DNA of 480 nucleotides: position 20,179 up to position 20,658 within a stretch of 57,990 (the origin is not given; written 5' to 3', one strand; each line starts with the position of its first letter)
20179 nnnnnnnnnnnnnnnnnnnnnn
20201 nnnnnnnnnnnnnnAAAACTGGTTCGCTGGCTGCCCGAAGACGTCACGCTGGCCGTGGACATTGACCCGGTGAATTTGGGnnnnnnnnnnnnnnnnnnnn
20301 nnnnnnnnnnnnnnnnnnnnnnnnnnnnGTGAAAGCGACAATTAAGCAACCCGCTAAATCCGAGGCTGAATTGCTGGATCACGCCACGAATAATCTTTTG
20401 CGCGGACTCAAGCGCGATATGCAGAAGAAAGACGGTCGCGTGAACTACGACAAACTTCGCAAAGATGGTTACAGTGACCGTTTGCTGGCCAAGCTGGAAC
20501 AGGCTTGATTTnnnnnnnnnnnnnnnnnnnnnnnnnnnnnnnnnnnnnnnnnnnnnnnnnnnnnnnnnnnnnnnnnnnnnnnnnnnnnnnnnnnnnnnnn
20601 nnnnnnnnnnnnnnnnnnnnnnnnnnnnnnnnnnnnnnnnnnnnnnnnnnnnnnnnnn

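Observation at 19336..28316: Two copies of one insertion hotspot: priA 3-prime repeat + 59-aa gene ... cargo ... NUDIX 3-prime end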

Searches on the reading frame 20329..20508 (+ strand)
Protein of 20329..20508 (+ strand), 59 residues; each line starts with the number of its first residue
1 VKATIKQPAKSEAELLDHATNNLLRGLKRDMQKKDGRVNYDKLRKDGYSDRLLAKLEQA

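Call 20: search_protein_families(library=padloc, proteins=[window:20329-20508:+], max_evalue=0.01)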
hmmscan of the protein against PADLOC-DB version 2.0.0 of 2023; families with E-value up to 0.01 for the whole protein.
window:20329-20508:+ (59 aa): 0 families

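Call 21: search_protein_families(library=phrogs, proteins=[window:20329-20508:+], max_evalue=0.01)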
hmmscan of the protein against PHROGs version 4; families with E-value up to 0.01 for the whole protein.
window:20329-20508:+ (59 aa): 0 families

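Call 23: find_homologous_proteins(query=A1, max_evalue=0.001)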
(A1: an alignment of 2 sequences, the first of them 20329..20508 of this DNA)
Query A1 (2 sequences) (59 aa, profile of the alignment): 791 proteins with E <= 0.001 among 793 candidates; the best 120 are listed.
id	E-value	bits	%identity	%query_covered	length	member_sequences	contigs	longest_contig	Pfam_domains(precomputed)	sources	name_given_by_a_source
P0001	5.4e-34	134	100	100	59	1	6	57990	-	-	-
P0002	7.7e-34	133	63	100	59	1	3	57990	-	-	-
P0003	1.5e-33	132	98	100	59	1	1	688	-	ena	-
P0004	2.9e-33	131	98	100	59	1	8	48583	-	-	-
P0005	4.0e-33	131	97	100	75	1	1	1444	-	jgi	jgi:hypothetical protein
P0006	4.1e-33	131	97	100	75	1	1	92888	-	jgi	jgi:hypothetical protein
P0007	6.1e-33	130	98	100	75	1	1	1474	-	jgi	jgi:hypothetical protein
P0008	6.2e-33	130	98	100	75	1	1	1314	-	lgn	-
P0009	6.2e-33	130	98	100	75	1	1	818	-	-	-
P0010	6.3e-33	130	98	100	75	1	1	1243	-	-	-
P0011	1.6e-32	129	93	100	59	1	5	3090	-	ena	-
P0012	2.3e-32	129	97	100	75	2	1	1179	-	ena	-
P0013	2.9e-32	128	93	100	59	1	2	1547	-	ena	-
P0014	6.2e-32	127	93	100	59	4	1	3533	-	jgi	-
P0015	7.7e-32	127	92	100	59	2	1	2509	-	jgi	-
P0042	4.3e-30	121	71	100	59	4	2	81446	-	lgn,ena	-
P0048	7.9e-30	120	69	100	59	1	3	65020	-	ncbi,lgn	ncbi:MAG: hypothetical protein ACLPRE_01720 [Limisphaerales bacterium]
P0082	7.0e-29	117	67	97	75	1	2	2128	-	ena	-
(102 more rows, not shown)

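Call 24: find_encoding_contigs(protein=P0001, flank=10000, max_places=10)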
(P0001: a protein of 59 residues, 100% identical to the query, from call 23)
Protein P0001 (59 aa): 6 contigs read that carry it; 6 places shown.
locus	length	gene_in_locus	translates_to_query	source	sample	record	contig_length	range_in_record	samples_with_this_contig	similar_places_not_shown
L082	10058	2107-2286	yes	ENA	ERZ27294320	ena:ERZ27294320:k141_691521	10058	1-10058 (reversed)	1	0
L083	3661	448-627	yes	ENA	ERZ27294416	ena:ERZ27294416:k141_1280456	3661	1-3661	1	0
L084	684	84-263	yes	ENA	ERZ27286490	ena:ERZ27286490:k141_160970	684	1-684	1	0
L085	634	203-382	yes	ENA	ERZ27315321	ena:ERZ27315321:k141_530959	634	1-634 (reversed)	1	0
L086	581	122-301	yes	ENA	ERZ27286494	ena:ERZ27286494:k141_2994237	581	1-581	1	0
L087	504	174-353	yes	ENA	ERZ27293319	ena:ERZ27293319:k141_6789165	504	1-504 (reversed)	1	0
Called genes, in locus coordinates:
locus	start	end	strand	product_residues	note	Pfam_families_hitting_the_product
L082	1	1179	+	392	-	?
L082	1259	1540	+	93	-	PF09907:HigB_toxin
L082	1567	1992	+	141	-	PF01381:HTH_3 (weak)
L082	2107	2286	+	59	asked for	-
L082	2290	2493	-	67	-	-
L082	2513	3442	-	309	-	PF02195:ParB_N, PF17762:HTH_ParB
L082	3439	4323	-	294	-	PF02195:ParB_N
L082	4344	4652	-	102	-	PF04545:Sigma70_r4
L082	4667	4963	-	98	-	-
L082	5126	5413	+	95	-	-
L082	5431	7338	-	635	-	PF00456:Transketolase_N, PF13292:DXP_synthase_N (faint), PF00676:E1_dh, PF02779:Transket_pyr, PF02780:Transketolase_C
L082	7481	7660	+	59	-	-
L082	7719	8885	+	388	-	PF00145:DNA_methylase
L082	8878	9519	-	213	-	-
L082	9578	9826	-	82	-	PF13560:HTH_31, PF12844:HTH_19, PF01381:HTH_3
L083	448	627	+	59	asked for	-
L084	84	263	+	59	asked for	-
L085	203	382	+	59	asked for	-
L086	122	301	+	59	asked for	-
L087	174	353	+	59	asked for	-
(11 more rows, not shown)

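Call 25: find_encoding_contigs(protein=P0002, flank=10000, max_places=10)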
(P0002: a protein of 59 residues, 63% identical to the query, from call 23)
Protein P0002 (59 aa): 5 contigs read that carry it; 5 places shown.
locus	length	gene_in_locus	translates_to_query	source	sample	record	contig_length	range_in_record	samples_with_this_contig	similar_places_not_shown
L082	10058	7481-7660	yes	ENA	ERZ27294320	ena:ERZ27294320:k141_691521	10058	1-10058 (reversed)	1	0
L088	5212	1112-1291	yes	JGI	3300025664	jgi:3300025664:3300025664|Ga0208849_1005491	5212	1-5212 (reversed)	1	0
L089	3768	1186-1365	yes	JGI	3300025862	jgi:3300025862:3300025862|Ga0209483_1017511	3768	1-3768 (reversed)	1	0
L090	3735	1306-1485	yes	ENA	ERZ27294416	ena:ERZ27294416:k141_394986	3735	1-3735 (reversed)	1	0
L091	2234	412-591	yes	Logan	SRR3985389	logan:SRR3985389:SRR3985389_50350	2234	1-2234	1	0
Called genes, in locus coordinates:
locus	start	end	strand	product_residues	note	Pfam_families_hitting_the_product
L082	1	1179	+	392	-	?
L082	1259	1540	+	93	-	PF09907:HigB_toxin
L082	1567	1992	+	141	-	PF01381:HTH_3 (weak)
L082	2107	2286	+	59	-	-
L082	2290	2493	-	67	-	-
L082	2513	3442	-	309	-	PF02195:ParB_N, PF17762:HTH_ParB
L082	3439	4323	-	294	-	PF02195:ParB_N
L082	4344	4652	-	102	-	PF04545:Sigma70_r4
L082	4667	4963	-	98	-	-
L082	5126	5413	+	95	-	-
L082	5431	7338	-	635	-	PF00456:Transketolase_N, PF13292:DXP_synthase_N (faint), PF00676:E1_dh, PF02779:Transket_pyr, PF02780:Transketolase_C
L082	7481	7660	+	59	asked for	-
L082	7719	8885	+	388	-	PF00145:DNA_methylase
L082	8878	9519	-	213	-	-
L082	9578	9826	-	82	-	PF13560:HTH_31, PF12844:HTH_19, PF01381:HTH_3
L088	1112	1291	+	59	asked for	-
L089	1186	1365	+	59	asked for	-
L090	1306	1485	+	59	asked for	-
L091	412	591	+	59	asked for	-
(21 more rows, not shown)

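Call 29: find_encoding_contigs(protein=P0004, flank=10000, max_places=8)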
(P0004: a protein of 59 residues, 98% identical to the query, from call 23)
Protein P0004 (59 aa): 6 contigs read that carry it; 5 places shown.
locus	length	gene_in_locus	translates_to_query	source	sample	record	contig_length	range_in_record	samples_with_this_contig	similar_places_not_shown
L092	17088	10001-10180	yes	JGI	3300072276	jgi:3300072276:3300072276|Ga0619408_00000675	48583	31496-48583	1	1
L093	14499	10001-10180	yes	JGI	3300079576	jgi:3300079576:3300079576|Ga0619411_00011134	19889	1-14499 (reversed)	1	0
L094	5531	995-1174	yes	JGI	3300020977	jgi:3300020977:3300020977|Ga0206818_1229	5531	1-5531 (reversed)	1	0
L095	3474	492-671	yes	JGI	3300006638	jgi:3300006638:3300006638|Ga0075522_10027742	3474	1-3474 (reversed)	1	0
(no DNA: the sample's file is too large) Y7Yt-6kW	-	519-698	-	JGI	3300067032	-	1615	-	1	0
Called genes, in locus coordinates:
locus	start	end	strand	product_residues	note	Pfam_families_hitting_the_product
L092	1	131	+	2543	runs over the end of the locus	PF01833:TIG, PF13517:FG-GAP_3, PF13517:FG-GAP_3, PF13385:Laminin_G_3, PF13927:Ig_3, PF07679:I-set, PF13927:Ig_3, PF25390:WD40_RLD, +11 more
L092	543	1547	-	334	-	PF01717:Meth_synt_2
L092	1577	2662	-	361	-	PF08240:ADH_N, PF16912:Glu_dehyd_C, PF00107:ADH_zinc_N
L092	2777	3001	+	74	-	-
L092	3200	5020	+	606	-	PF20245:DUF6600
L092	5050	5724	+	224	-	PF02075:RuvC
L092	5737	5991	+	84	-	-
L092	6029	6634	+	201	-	PF01330:RuvA_N, PF12836:HHH_3 (faint), PF00633:HHH (faint), PF14520:HHH_5, PF07499:RuvA_C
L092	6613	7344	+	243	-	PF04028:DUF374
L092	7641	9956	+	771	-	PF17764:PriA_3primeBD, PF04851:ResIII, PF00270:DEAD, PF18319:Zn_ribbon_PriA, PF00271:Helicase_C, PF18074:PriA_C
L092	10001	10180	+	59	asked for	-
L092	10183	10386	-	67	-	-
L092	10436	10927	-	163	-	-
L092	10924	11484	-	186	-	PF00293:NUDIX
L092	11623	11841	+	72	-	-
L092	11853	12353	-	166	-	PF00160:Pro_isomerase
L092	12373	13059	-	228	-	PF00160:Pro_isomerase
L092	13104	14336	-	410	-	-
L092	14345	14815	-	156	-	PF05991:NYN_YacP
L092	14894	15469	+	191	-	PF01252:Peptidase_A8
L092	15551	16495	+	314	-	PF01479:S4, PF00849:PseudoU_synth_2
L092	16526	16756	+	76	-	-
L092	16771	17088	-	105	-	?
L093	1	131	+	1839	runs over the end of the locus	?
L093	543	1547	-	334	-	PF01717:Meth_synt_2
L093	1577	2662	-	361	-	PF08240:ADH_N, PF16912:Glu_dehyd_C, PF00107:ADH_zinc_N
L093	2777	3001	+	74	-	-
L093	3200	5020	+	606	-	PF20245:DUF6600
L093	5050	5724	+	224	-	PF02075:RuvC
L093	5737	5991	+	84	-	-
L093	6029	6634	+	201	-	PF01330:RuvA_N, PF12836:HHH_3 (faint), PF00633:HHH (faint), PF14520:HHH_5, PF07499:RuvA_C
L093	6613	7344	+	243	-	PF04028:DUF374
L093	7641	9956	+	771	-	PF17764:PriA_3primeBD, PF04851:ResIII, PF00270:DEAD, PF18319:Zn_ribbon_PriA, PF00271:Helicase_C, PF18074:PriA_C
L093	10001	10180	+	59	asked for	-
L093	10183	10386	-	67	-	-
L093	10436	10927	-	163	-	-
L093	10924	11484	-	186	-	PF00293:NUDIX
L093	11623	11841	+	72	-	-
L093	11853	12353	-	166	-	PF00160:Pro_isomerase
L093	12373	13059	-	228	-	PF00160:Pro_isomerase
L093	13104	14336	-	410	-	-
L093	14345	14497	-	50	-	?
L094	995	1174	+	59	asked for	-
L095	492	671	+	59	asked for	-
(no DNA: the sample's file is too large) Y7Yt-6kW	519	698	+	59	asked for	-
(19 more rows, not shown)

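Call 30: find_encoding_contigs(protein=P0006, flank=10000, max_places=4)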
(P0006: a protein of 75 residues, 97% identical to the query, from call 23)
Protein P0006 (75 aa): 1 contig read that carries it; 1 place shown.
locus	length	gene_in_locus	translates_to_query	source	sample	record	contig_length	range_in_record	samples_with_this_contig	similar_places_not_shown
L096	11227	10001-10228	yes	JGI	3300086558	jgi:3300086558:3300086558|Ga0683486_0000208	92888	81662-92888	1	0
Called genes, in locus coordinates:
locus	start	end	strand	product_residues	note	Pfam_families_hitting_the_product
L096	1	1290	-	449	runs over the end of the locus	PF03916:NrfD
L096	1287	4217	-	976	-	PF12838:Fer4_7 (weak), PF13183:Fer4_8 (faint), PF13237:Fer4_10 (faint), PF13247:Fer4_11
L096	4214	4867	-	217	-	PF02085:Cytochrom_CIII (weak), PF22113:Mtrc-MtrF_II-IV_dom (weak), PF14522:Cytochrome_C7 (weak), PF14537:Cytochrom_c3_2 (weak)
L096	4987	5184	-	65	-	-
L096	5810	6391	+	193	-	PF02075:RuvC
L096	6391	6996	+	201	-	PF01330:RuvA_N, PF00633:HHH (faint), PF12836:HHH_3 (faint), PF14520:HHH_5, PF07499:RuvA_C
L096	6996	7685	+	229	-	PF04028:DUF374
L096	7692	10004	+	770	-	PF17764:PriA_3primeBD, PF04851:ResIII, PF00270:DEAD, PF18319:Zn_ribbon_PriA, PF00271:Helicase_C, PF18074:PriA_C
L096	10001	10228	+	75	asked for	-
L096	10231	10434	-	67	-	-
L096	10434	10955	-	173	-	-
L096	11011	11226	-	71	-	?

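Call 32: find_encoding_contigs(protein=P0048, flank=10000, max_places=4)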
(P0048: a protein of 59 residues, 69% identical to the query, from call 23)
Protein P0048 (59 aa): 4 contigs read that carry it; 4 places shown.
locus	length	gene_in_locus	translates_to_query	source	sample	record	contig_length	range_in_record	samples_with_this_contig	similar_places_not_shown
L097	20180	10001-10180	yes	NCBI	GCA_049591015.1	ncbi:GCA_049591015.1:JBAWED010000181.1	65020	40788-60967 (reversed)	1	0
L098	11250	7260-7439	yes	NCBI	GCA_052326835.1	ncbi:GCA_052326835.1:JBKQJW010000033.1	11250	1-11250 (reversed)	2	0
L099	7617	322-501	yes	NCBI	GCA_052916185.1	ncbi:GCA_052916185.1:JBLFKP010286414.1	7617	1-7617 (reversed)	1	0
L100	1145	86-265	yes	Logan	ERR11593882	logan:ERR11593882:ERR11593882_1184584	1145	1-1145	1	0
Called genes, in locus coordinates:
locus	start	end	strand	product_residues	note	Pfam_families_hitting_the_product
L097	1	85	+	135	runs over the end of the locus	PF00072:Response_reg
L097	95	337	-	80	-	PF13560:HTH_31, PF12844:HTH_19 (weak), PF01381:HTH_3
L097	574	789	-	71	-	PF13560:HTH_31 (weak), PF13443:HTH_26 (weak), PF01381:HTH_3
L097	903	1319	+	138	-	-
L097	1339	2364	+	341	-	-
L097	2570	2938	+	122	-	-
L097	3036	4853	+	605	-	PF20245:DUF6600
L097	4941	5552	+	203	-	PF02075:RuvC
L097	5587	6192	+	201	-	PF01330:RuvA_N, PF00633:HHH (faint), PF14520:HHH_5, PF07499:RuvA_C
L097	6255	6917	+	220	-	PF04028:DUF374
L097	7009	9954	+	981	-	PF17764:PriA_3primeBD, PF00270:DEAD, PF04851:ResIII, PF18319:Zn_ribbon_PriA, PF00271:Helicase_C, PF18074:PriA_C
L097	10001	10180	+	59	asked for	-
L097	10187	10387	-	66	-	-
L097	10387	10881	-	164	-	-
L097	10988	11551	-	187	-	PF00293:NUDIX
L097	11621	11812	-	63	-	-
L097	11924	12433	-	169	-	PF00160:Pro_isomerase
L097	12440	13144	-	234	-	PF00160:Pro_isomerase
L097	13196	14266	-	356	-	-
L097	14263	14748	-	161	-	PF05991:NYN_YacP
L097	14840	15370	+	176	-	PF01252:Peptidase_A8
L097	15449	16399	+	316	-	PF01479:S4, PF00849:PseudoU_synth_2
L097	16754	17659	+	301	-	PF03755:YicC-like_N, PF08340:YicC-like_C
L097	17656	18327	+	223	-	PF00625:Guanylate_kin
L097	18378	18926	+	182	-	PF02441:Flavoprotein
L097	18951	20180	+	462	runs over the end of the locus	PF00512:HisKA, PF02518:HATPase_c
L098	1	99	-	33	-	?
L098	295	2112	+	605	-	PF20245:DUF6600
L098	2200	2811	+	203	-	PF02075:RuvC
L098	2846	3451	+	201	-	PF01330:RuvA_N, PF00633:HHH (faint), PF14520:HHH_5, PF07499:RuvA_C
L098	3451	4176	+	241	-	PF04028:DUF374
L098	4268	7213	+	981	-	PF17764:PriA_3primeBD, PF00270:DEAD, PF04851:ResIII, PF18319:Zn_ribbon_PriA, PF00271:Helicase_C, PF18074:PriA_C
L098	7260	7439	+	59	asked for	-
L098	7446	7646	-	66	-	-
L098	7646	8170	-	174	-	-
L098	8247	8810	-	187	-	PF00293:NUDIX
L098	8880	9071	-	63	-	-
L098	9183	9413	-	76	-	PF00160:Pro_isomerase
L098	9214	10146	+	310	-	-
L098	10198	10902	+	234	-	PF00160:Pro_isomerase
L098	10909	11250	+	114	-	?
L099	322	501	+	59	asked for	-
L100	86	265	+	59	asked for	-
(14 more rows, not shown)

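Call 33: find_encoding_contigs(protein=P0042, flank=10000, max_places=4)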
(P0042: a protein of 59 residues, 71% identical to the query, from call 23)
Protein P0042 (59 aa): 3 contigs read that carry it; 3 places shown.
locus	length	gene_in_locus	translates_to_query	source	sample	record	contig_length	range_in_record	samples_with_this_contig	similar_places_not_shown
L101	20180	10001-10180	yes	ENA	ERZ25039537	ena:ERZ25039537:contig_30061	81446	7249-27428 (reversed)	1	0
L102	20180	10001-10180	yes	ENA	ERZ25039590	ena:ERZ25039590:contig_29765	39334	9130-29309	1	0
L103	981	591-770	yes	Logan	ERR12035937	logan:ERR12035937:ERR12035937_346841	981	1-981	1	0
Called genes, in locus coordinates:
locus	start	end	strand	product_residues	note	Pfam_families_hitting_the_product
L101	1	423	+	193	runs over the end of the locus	PF13590:DUF4136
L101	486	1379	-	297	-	PF13593:SBF_like, PF01758:SBF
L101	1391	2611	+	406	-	PF00685:Sulfotransfer_1, PF13469:Sulfotransfer_3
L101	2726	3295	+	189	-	-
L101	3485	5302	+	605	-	PF20245:DUF6600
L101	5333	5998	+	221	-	PF02075:RuvC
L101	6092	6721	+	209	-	PF01330:RuvA_N, PF00633:HHH (faint), PF14520:HHH_5, PF07499:RuvA_C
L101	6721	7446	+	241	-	PF04028:DUF374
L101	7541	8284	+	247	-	PF17764:PriA_3primeBD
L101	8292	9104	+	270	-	PF00270:DEAD, PF04851:ResIII, PF18319:Zn_ribbon_PriA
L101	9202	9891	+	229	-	PF00271:Helicase_C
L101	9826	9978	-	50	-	-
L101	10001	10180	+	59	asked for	-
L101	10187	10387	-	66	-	-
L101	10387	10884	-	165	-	-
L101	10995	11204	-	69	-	-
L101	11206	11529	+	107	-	-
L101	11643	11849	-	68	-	-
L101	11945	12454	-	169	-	PF00160:Pro_isomerase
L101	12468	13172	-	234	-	PF00160:Pro_isomerase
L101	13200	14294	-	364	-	-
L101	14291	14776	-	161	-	PF05991:NYN_YacP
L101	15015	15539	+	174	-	PF01252:Peptidase_A8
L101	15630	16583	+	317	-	PF01479:S4, PF00849:PseudoU_synth_2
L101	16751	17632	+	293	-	PF03755:YicC-like_N, PF08340:YicC-like_C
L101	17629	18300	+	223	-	PF00625:Guanylate_kin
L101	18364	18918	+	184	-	PF02441:Flavoprotein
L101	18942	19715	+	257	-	-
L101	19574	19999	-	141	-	-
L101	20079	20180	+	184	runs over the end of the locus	PF02518:HATPase_c, PF00072:Response_reg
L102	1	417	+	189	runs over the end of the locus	PF13590:DUF4136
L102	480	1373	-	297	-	PF13593:SBF_like, PF01758:SBF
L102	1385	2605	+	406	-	PF00685:Sulfotransfer_1, PF13469:Sulfotransfer_3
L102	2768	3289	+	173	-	-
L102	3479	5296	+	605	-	PF20245:DUF6600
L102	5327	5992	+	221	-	PF02075:RuvC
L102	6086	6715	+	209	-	PF01330:RuvA_N, PF00633:HHH (faint), PF14520:HHH_5, PF07499:RuvA_C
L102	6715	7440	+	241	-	PF04028:DUF374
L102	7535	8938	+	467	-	PF17764:PriA_3primeBD, PF04851:ResIII, PF00270:DEAD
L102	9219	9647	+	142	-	PF00271:Helicase_C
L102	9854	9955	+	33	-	-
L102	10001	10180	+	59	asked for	-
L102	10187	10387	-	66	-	-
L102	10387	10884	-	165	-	-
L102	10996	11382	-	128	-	PF00293:NUDIX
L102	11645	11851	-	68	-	-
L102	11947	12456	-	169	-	PF00160:Pro_isomerase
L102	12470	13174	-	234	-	PF00160:Pro_isomerase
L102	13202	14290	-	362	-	-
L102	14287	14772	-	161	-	PF05991:NYN_YacP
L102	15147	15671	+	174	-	PF01252:Peptidase_A8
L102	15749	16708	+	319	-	PF01479:S4, PF00849:PseudoU_synth_2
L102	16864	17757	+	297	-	PF03755:YicC-like_N, PF08340:YicC-like_C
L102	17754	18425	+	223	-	PF00625:Guanylate_kin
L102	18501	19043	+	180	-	PF02441:Flavoprotein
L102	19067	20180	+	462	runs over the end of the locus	PF00512:HisKA, PF02518:HATPase_c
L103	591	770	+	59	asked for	-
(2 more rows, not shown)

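Call 41: find_encoding_contigs(protein=P0082, flank=10000, max_places=4)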
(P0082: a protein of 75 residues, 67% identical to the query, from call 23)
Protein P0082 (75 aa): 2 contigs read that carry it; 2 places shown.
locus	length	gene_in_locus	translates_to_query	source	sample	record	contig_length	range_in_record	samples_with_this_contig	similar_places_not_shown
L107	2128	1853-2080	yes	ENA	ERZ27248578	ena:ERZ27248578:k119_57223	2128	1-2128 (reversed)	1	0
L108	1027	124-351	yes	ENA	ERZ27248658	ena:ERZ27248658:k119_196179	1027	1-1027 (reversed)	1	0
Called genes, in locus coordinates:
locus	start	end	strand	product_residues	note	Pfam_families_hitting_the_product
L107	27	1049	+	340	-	PF17389:Bac_rhamnosid6H, PF17390:Bac_rhamnosid_C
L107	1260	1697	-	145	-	-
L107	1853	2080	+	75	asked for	-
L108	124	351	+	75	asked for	-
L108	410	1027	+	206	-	?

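Call 49: search_protein_families(library=pfam, proteins=[L107:1260-1697:-, L092:10183-10386:-, L092:10436-10927:-, L097:10387-10881:-], max_evalue=0.01)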
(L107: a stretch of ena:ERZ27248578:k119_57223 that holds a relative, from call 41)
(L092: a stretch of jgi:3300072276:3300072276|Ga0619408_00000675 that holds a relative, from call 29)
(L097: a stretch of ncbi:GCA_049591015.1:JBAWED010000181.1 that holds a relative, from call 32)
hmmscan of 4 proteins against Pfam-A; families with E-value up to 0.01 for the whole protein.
L107:1260-1697:- (145 aa): 1 family
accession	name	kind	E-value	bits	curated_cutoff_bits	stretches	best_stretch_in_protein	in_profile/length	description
PF03692.20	CxxCxxCC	-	9.2e-05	23.5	23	1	2-70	15-72/85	Putative zinc- or iron-chelating domain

L092:10183-10386:- (67 aa): 0 families

L092:10436-10927:- (163 aa): 0 families

L097:10387-10881:- (164 aa): 0 families
